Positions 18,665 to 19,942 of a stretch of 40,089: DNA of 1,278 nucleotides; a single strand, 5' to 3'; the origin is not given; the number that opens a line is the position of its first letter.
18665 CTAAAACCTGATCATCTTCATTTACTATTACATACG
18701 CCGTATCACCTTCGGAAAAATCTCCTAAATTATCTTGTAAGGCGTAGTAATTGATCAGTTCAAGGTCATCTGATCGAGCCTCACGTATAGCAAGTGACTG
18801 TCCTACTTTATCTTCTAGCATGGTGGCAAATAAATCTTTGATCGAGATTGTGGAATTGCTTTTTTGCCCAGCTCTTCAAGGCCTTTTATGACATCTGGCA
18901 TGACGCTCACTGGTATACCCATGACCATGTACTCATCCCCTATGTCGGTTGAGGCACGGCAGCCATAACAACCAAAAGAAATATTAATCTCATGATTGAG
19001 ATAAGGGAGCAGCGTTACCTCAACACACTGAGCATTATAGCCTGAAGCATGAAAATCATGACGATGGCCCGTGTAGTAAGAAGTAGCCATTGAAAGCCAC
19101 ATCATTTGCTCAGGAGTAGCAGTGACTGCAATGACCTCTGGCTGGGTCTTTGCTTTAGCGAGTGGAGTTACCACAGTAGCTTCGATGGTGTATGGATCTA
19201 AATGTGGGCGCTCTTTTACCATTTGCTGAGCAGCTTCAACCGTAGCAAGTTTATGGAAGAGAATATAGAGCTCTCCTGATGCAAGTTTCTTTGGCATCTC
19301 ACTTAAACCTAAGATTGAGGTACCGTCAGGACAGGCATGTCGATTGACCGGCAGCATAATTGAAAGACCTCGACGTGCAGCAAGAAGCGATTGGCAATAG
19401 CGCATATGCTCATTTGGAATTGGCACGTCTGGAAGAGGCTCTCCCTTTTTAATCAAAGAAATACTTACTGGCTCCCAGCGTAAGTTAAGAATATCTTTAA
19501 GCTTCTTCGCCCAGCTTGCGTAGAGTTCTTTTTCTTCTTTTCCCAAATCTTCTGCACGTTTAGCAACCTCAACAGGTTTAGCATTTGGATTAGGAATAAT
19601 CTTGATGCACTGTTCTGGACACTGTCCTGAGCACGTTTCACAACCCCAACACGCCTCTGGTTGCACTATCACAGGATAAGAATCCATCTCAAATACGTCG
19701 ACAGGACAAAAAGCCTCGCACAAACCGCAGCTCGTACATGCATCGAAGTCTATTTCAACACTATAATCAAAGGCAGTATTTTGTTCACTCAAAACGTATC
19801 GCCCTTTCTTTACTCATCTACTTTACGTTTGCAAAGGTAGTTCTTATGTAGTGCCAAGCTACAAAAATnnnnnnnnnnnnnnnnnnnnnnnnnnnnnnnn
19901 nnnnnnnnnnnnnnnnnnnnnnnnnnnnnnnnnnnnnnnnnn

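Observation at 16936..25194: Seven-gene operon: cytoplasmic Mo enzyme between HdrB-like and HdrD-like CCG proteins, with an embedded tailoring set (DUF2064, COG1964 radical SAM, ferredoxin-DUF169, GNAT)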

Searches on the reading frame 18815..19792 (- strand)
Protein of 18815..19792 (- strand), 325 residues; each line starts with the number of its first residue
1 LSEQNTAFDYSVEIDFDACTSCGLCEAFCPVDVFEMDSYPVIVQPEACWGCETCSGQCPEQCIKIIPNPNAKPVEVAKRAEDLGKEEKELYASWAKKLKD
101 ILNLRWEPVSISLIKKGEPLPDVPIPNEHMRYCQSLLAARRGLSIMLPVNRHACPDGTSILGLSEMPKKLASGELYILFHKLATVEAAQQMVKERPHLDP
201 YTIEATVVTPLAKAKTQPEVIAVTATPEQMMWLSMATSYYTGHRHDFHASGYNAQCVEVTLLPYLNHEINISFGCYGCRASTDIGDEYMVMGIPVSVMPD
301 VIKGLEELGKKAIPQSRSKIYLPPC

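Call 3: search_protein_families(library=pfam, proteins=[window:18815-19792:-], max_evalue=0.01)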
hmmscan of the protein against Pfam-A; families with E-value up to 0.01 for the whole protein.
window:18815-19792:- (325 aa): 13 families
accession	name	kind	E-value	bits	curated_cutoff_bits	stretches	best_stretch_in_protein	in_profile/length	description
PF02596.20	DUF169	-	7e-53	180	27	1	97-303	1-208/209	Uncharacterised ArCR, COG2043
PF14697.11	Fer4_21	-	3.1e-07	30.8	35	2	13-64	2-58/59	4Fe-4S dicluster domain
PF00037.32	Fer4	-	3.2e-07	30.3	21.1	2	12-34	1-23/24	4Fe-4S binding domain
PF13237.11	Fer4_10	-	1.3e-06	28.7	25.5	1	12-59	2-53/53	4Fe-4S dicluster domain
PF12838.12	Fer4_7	-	2.1e-06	28.5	27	2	19-61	2-51/52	4Fe-4S dicluster domain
PF13183.11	Fer4_8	-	1.3e-05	26.1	27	1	9-33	44-68/68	4Fe-4S dicluster domain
PF13187.11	Fer4_9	-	2.9e-05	24.4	27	1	18-63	1-52/52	4Fe-4S dicluster domain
PF12797.12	Fer4_2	-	3.1e-05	24.1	24.5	1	12-31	3-22/22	4Fe-4S binding domain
PF13534.11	Fer4_17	-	4.3e-05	24.4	22.2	0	15-33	42-60/61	4Fe-4S dicluster domain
PF25160.1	LdpA_Fe-S-bd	-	0.0001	22.4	27.6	0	14-39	23-48/49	LdpA Fe-S cluster-binding domain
PF12837.12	Fer4_6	-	0.00048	20.4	25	1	12-34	2-24/24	4Fe-4S binding domain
PF12800.12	Fer4_4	-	0.0016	19.1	24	1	17-31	2-16/17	4Fe-4S binding domain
PF13484.11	Fer4_16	-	0.0067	17.6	30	0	19-37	2-20/66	4Fe-4S double cluster binding domain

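Call 4: search_protein_families(library=ncbifam, proteins=[window:18815-19792:-], max_evalue=0.01)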
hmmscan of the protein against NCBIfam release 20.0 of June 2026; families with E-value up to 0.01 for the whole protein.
window:18815-19792:- (325 aa): 45 families (the best 25 are shown)
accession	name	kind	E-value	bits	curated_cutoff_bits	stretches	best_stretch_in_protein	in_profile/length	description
NF043039.1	HgcAB_like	equivalog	9.3e-09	35.3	285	1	10-63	293-349/350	HgcAB-like fusion protein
NF040864.1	HgcB_ferredoxin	equivalog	2.2e-08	33.8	99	1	11-65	8-63/93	mercury methylation ferredoxin HgcB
TIGR01944.1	rnfB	subfamily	2.3e-08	33.8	68.7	1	12-72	108-169/190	RnfABCDGE type electron transport complex subunit B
NF040770.1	hetero_SS_HdrA2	exception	3.4e-08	32.1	1100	1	10-65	570-625/777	CoB-CoM heterodisulfide reductase HdrA2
NF038196.1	ferrodoxin_EFR1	subfamily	1.8e-07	31.5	75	1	10-65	178-231/242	EFR1 family ferrodoxin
NF007205.0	PRK09626.1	equivalog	4.1e-07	30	93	1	6-82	6-90/105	2-oxoglutarate-acceptor oxidoreductase subunit OorD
NF058577.1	FdxA_fam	equivalog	1.8e-06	28.1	65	1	17-60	7-50/52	4Fe-4S ferredoxin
TIGR01971.1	NuoI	subfamily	2e-06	27.4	113.05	1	7-36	71-100/121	NADH-quinone oxidoreductase, chain I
TIGR04395.1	cutC_activ_rSAM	equivalog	5.2e-06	25.9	360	1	9-67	46-107/309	choline TMA-lyase-activating enzyme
NF042909.1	FMH_DH_FwdF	exception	6.1e-06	25.6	375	1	9-72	217-282/336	tungsten-dependent formylmethanofuran dehydrogenase subunit FwdF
TIGR02700.1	flavo_MJ0208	hypoth_equivalog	1.1e-05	24.8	251.35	1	13-78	144-204/234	dihydromethanopterin reductase (acceptor)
TIGR02179.1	PorD_KorD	subfamily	1.2e-05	25.4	60.05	1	11-36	49-74/78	2-oxoacid:acceptor oxidoreductase, delta subunit, pyruvate/2-ketoisovalerate family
NF043069.1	T4HPD_activ_SAM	equivalog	1.9e-05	24.2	425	1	10-67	44-101/299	trans-4-hydroxy-L-proline dehydratase activase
NF041891.1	hdrA_Methbact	equivalog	2e-05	23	1300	1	13-72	568-627/762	ferredoxin:CoB-CoM heterodisulfide reductase subunit HdrA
TIGR02060.1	aprB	equivalog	2.4e-05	24.2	135.65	1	17-77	8-76/132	adenylyl-sulfate reductase subunit beta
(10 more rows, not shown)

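Call 20: search_solved_structures(query=window:18815-19792:-, max_evalue=0.01, show_alignments=1)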
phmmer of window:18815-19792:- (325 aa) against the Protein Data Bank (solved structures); distinct sequences matched with E-value up to 0.01: 53.
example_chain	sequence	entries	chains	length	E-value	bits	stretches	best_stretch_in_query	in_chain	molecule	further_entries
9sw6_H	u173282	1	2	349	3.3e-13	52.6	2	9-38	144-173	Tungsten formylmethanofuran dehydrogenase, subunit F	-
5t5i_F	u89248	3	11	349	1.5e-12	50.4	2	10-38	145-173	Tungsten formylmethanofuran dehydrogenase subunit fwdF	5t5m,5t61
9eri_B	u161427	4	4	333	1.3e-07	34.2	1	16-69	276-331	Na(+)-translocating ferredoxin:NAD(+) oxidoreductase complex subunit B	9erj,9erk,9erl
7zc6_B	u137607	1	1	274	1.2e-06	31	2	18-89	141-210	RnfB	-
8ys5_D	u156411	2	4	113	2.9e-06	29.8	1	3-87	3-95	2-oxoglutarate:acceptor oxidoreductase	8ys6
9sfi_T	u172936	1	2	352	1.5e-05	27.4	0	12-71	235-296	4Fe-4S ferredoxin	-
1rof_A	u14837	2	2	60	1.8e-05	27.1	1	12-65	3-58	FERREDOXIN | FERREDOXIN(A)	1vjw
8a8o_C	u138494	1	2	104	2.1e-05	26.9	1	13-70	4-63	Beta-subunit of the PAPS reductase from Methanothermococcus thermolithotrophicus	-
8ahx_B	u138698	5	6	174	2.2e-05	26.9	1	12-69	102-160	Ion-translocating oxidoreductase complex subunit B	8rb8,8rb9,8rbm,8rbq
1fca_A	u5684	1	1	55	2.4e-05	26.7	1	17-60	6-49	FERREDOXIN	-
7bkb_L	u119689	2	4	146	2.8e-05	26.5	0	8-38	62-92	Formylmethanofuran dehydrogenase, subunit G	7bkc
7bkb_K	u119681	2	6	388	3.3e-05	26.3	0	11-66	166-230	Formylmethanofuran dehydrogenase, subunit F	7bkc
9sw6_G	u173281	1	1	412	9.6e-05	24.8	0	18-72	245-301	Polyferredoxin protein MvhB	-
1fdn_A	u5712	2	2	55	0.00016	24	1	17-60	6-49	FERREDOXIN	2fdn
9mqx_B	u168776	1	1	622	0.00027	23.3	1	10-63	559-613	NADH:ubiquinone oxidoreductase, NADH-binding (51 kD) subunit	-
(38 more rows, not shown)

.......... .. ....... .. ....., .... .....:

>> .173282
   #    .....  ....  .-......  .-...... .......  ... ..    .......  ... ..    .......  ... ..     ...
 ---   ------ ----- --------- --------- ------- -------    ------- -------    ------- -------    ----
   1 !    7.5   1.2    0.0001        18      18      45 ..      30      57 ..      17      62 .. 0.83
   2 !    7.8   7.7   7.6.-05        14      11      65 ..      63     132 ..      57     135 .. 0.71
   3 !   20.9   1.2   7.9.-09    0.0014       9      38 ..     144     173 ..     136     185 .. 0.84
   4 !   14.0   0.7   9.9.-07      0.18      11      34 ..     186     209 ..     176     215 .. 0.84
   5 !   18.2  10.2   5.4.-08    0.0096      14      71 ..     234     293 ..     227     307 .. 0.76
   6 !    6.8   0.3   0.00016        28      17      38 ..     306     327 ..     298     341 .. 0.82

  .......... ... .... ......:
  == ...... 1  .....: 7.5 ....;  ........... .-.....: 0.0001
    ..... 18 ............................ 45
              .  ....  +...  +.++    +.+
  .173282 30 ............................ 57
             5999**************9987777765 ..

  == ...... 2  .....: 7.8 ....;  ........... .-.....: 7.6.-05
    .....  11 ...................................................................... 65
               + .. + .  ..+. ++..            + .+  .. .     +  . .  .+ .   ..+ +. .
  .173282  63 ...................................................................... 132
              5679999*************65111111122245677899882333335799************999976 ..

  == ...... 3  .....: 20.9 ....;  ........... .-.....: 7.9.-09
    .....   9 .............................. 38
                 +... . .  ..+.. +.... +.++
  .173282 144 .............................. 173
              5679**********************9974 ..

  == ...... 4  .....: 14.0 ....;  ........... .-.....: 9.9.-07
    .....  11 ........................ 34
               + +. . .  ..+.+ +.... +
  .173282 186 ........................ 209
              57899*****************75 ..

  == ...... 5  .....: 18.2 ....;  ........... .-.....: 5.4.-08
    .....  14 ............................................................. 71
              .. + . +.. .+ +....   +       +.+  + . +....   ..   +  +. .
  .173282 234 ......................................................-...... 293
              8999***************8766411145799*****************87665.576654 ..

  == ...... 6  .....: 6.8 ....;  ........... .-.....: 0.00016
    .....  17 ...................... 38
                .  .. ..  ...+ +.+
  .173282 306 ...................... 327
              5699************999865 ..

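Call 42: find_homologous_proteins(query=window:18815-19792:-, max_evalue=0.00001)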
Query window:18815-19792:- (325 aa): 618 proteins with E <= 0.00001 among 2219 candidates; the best 120 are listed.
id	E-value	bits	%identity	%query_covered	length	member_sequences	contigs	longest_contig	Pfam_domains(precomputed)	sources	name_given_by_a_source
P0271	8.2e-223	756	100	100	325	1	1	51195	PF14697.12,PF12797.13,PF00037.33,PF12838.13,PF02596.21,PF13237.12,PF13183.12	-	-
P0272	4.0e-153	527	70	100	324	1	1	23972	PF14697.12,PF12837.13,PF00037.33,PF12838.13,PF02596.21,PF13237.12,PF13187.12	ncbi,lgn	-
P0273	1.3e-152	526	69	98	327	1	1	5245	PF14697.12,PF12837.13,PF00037.33,PF12838.13,PF02596.21,PF13237.12,PF13187.12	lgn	-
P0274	5.7e-152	524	69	99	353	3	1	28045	PF14697.12,PF12837.13,PF00037.33,PF12838.13,PF02596.21,PF13183.12,PF13187.12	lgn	-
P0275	1.5e-148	512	68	97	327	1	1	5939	PF14697.12,PF12837.13,PF00037.33,PF13484.12,PF12838.13,PF02596.21,PF13237.12,PF13187.12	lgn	-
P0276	1.2e-147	509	69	97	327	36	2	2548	PF14697.12,PF12837.13,PF00037.33,PF13484.12,PF12838.13,PF02596.21,PF13237.12,PF13187.12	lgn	-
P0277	1.6e-147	509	68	100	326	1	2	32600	PF14697.12,PF12837.13,PF00037.33,PF13484.12,PF12838.13,PF02596.21,PF13534.12,PF25160.2,PF13237.12,PF13183.12,PF13187.12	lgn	-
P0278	1.6e-146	506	66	99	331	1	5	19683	PF14697.12,PF12837.13,PF00037.33,PF12838.13,PF02596.21,PF13237.12,PF13187.12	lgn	-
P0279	1.9e-146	505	67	97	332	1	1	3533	PF14697.12,PF12837.13,PF00037.33,PF12838.13,PF02596.21,PF13237.12,PF13183.12,PF13187.12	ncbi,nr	ncbi:MAG: DUF169 domain-containing protein [Eggerthellaceae bacterium]|nr:DUF169 domain-containing p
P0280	2.5e-146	505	67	99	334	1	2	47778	PF14697.12,PF12837.13,PF00037.33,PF02596.21,PF13237.12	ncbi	-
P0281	3.0e-146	505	67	99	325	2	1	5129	PF14697.12,PF12837.13,PF00037.33,PF12838.13,PF02596.21,PF25160.2,PF13237.12,PF13187.12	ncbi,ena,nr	ncbi:MAG: DUF169 domain-containing protein [Eggerthellaceae bacterium]|nr:DUF169 domain-containing p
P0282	3.1e-146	505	67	100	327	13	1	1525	PF14697.12,PF12837.13,PF00037.33,PF12838.13,PF02596.21,PF13534.12,PF13237.12,PF13183.12,PF13187.12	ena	-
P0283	4.6e-146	504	66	99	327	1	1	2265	PF14697.12,PF12837.13,PF00037.33,PF12838.13,PF02596.21,PF13534.12,PF13237.12,PF13187.12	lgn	-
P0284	5.9e-146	504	68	97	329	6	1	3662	PF00037.33,PF12838.13,PF02596.21,PF13237.12,PF13187.12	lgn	-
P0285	8.1e-146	503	67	100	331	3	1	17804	PF14697.12,PF12837.13,PF00037.33,PF13484.12,PF12838.13,PF02596.21,PF25160.2,PF13237.12,PF13183.12,PF13187.12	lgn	-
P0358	9.3e-136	470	63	98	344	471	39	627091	PF14697.12,PF12837.13,PF00037.33,PF12838.13,PF02596.21,PF13237.12,PF13187.12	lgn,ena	-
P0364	1.2e-134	467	63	98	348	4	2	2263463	PF14697.12,PF12837.13,PF00037.33,PF12838.13,PF02596.21,PF13534.12,PF13237.12,PF13183.12,PF13187.12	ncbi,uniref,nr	ncbi:DUF169 domain-containing protein [Xiamenia xianingshaonis]|uniref:4Fe-4S dicluster domain-conta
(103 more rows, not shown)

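Call 49: find_encoding_contigs(protein=P0364, flank=10000, max_places=1)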
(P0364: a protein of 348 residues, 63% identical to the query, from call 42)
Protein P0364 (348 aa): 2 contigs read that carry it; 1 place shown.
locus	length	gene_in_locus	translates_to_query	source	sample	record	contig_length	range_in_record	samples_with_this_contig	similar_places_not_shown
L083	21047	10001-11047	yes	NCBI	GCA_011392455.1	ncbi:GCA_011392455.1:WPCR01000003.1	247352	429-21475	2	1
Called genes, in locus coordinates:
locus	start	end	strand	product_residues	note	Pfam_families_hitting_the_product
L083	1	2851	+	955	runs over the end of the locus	PF04879:Molybdop_Fe4S4, PF00384:Molybdopterin, PF01568:Molydop_binding, PF17780:OCRE (weak)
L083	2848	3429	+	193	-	PF12838:Fer4_7 (faint), PF13187:Fer4_9 (faint), PF13237:Fer4_10 (faint), PF12800:Fer4_4 (faint), PF13247:Fer4_11, PF00037:Fer4 (weak), PF12797:Fer4_2 (weak)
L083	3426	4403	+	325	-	PF03916:NrfD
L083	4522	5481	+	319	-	PF02754:CCG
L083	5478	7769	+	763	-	PF04879:Molybdop_Fe4S4 (weak), PF00384:Molybdopterin, PF01568:Molydop_binding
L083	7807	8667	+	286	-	PF09837:DUF2064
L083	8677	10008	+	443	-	PF23545:Zn_ribbon_HMPTM, PF04055:Radical_SAM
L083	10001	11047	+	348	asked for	PF13534:Fer4_17 (faint), PF00037:Fer4 (weak), PF12837:Fer4_6 (weak), PF13237:Fer4_10 (weak), PF12838:Fer4_7 (weak), PF13187:Fer4_9, PF14697:Fer4_21, PF02596:DUF169, +1 more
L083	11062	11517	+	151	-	PF00583:Acetyltransf_1 (weak), PF13673:Acetyltransf_10 (weak), PF13508:Acetyltransf_7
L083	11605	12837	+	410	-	PF02754:CCG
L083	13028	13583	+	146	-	PF01381:HTH_3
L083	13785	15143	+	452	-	PF13416:SBP_bac_8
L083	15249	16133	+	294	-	PF00528:BPD_transp_1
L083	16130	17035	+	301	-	PF00528:BPD_transp_1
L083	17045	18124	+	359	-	PF00005:ABC_tran, PF13304:AAA_21 (faint)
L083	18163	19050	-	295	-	PF00588:SpoU_methylase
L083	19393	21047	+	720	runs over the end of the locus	PF00664:ABC_membrane, PF00005:ABC_tran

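Call 50: find_encoding_contigs(protein=P0358, flank=10000, max_places=1)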
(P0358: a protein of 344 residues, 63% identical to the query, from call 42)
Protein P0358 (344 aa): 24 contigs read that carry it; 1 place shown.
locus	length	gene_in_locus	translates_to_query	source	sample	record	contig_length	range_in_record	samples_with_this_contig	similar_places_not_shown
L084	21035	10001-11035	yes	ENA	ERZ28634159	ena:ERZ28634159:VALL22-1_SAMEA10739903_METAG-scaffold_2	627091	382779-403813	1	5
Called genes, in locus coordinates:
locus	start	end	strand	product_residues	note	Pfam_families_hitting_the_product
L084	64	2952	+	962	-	PF04879:Molybdop_Fe4S4, PF00384:Molybdopterin, PF01568:Molydop_binding, PF17780:OCRE (weak)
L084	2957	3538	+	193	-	PF12797:Fer4_2 (weak), PF12838:Fer4_7 (faint), PF13187:Fer4_9 (faint), PF13237:Fer4_10 (faint), PF14697:Fer4_21 (faint), PF13247:Fer4_11, PF00037:Fer4 (weak), PF12797:Fer4_2 (weak), +1 more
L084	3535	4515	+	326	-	PF03916:NrfD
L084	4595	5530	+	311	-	PF02754:CCG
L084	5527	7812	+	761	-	PF00384:Molybdopterin, PF01568:Molydop_binding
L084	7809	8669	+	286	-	PF09837:DUF2064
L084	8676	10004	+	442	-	PF23545:Zn_ribbon_HMPTM, PF04055:Radical_SAM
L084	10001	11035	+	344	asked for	PF00037:Fer4 (faint), PF12837:Fer4_6 (faint), PF13237:Fer4_10 (weak), PF14697:Fer4_21, PF12838:Fer4_7 (weak), PF13187:Fer4_9, PF02596:DUF169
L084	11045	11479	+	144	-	PF00583:Acetyltransf_1 (weak), PF13673:Acetyltransf_10 (weak), PF13508:Acetyltransf_7 (weak)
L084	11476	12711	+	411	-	PF02754:CCG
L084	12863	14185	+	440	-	PF01547:SBP_bac_1, PF13416:SBP_bac_8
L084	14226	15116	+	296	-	PF00528:BPD_transp_1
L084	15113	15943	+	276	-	PF00528:BPD_transp_1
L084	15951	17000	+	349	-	PF00005:ABC_tran, PF13304:AAA_21 (faint)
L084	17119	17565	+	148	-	PF13751:DDE_Tnp_1_6 (weak)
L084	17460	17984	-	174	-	-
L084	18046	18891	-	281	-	PF00753:Lactamase_B, PF23023:Anti-Pycsar_Apyc1, PF12706:Lactamase_B_2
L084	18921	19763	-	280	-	PF01156:IU_nuc_hydro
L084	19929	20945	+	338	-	PF01636:APH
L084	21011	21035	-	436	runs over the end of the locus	PF02515:CoA_transf_3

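Call 53: predict_structure(alignment_id=A2)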
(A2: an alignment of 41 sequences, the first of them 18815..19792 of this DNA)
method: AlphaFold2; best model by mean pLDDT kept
length: 325 residues; sequences in the alignment: 41
mean_pLDDT: 86.7   pTM: 0.87
mean pLDDT of the five models: 86.7, 85.9, 85.9, 85.8, 83.7
residues with pLDDT >= 90: 171; 70-90: 118; 50-70: 28; < 50: 8
segments of 3 or more residues with pLDDT < 50: 1-7
pLDDT, mean of each block of 10 residues (from residue 1): 48 92 91 91 87 86 79 63 96 98 96 94 87 91 91 87 90 82 85 90 95 98 95 92 84 82 95 70 82 97 95 77 59
secondary structure, 60 per line:
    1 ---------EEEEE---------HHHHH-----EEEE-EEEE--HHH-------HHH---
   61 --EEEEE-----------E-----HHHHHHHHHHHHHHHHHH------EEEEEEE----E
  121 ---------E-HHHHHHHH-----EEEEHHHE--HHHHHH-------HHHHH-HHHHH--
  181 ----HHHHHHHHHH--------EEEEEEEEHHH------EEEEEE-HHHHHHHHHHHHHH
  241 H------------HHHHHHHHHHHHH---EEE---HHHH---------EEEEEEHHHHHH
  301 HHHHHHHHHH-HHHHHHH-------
elements in order: E10-14 H24-28 E34-37 E39-42 E63-67 H85-102 E109-115 H132-139 E145-148 H155-160 H168-172 H174-178 H185-194 E203-210 E220-225 H227-241 H254-266 E270-272 H276-279 E289-294 H295-310 H312-318

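Call 56: fold_search(model_id=the predicted structure, library=pdb)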
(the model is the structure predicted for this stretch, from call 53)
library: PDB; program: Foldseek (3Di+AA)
matches with E <= 10: 149; with E <= 0.001: 0
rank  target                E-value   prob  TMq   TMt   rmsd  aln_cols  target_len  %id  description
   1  9bt4_H                5.6e-03  1.00  0.18  0.63   2.7        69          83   25  Pyruvate:Ferredoxin Oxidoreductase from Methanosarcina acetivorans (released 2024-10-09)
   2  5t5m_F                3.4e-02  1.00  0.17  0.17   5.5        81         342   31  TUNGSTEN-CONTAINING FORMYLMETHANOFURAN DEHYDROGENASE FROM METHANOTHERMOBACTER WOLFEII, TRIGONAL FORM AT 2.5 A. (released 2016-10-19)
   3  8rja_L                4.4e-02  1.00  0.17  0.63   2.1        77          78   23  Crystal structure of the F420-reducing formylmethanofuran dehydrogenase complex from the ethanotroph Candidatus Ethano (released 2024-10-02)
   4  5t61_R                4.4e-02  1.00  0.17  0.16   5.2        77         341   31  TUNGSTEN-CONTAINING FORMYLMETHANOFURAN DEHYDROGENASE FROM METHANOTHERMOBACTER WOLFEII, TRICLINIC FORM AT 2.55 A (released 2016-10-19)
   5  5exd_E                4.9e-02  1.00  0.18  0.19   3.6        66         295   29  Crystal structure of oxalate oxidoreductase from Moorella thermoacetica bound with carboxy-di-oxido-methyl-TPP (COOM-T (released 2015-12-30)
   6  5t5i_G                5.9e-02  1.00  0.17  0.63   1.6        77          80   22  TUNGSTEN-CONTAINING FORMYLMETHANOFURAN DEHYDROGENASE FROM METHANOTHERMOBACTER WOLFEII, ORTHORHOMBIC FORM AT 1.9 A (released 2016-10-19)
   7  7q4v_B                5.9e-02  1.00  0.17  0.09   1.8        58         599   28  Electron bifurcating hydrogenase - HydABC from A. woodii (released 2023-02-22)
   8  5t5i_P                7.5e-02  1.00  0.17  0.63   1.6        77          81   22  TUNGSTEN-CONTAINING FORMYLMETHANOFURAN DEHYDROGENASE FROM METHANOTHERMOBACTER WOLFEII, ORTHORHOMBIC FORM AT 1.9 A (released 2016-10-19)
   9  1fca                  1.1e-01  1.00  0.15  0.78   1.7        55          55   38  STRUCTURE OF THE FERREDOXIN FROM CLOSTRIDIUM ACIDURICI: MODEL AT 1.8 ANGSTROMS RESOLUTION (released 1995-07-10)
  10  5exe_B                1.2e-01  1.00  0.18  0.19   3.5        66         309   29  Crystal structure of oxalate oxidoreductase from Moorella thermoacetica bound with carboxy-TPP adduct (released 2015-12-30)
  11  5c4i_E                1.3e-01  0.99  0.18  0.18   3.6        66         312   29  Structure of an Oxalate Oxidoreductase (released 2015-07-01)
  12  8rja_F                1.4e-01  0.99  0.17  0.63   2.0        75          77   23  Crystal structure of the F420-reducing formylmethanofuran dehydrogenase complex from the ethanotroph Candidatus Ethano (released 2024-10-02)
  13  5exe_E                2.5e-01  0.99  0.17  0.19   1.9        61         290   30  Crystal structure of oxalate oxidoreductase from Moorella thermoacetica bound with carboxy-TPP adduct (released 2015-12-30)
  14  5exd_B                2.7e-01  0.99  0.17  0.19   2.0        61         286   30  Crystal structure of oxalate oxidoreductase from Moorella thermoacetica bound with carboxy-di-oxido-methyl-TPP (COOM-T (released 2015-12-30)
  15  9bp5_B                3.0e-01  0.98  0.16  0.09   2.1        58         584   26  Structure of electron bifurcating Nfn-ABC holoenzyme from Caldicellulosiruptor saccharolyticus (released 2025-03-05)
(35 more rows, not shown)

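Call 73: search_protein_families(library=ncbifam, proteins=[L083:13785-15143:+], max_evalue=0.000001)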
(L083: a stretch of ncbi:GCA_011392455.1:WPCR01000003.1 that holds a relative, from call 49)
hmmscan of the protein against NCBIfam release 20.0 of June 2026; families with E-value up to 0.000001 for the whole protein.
L083:13785-15143:+ (452 aa): 1 family
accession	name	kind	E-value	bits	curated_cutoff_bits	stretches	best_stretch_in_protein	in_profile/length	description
NF008633.1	PRK11622.1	subfamily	1.8e-116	389.3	203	1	70-448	19-395/397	ABC transporter substrate-binding protein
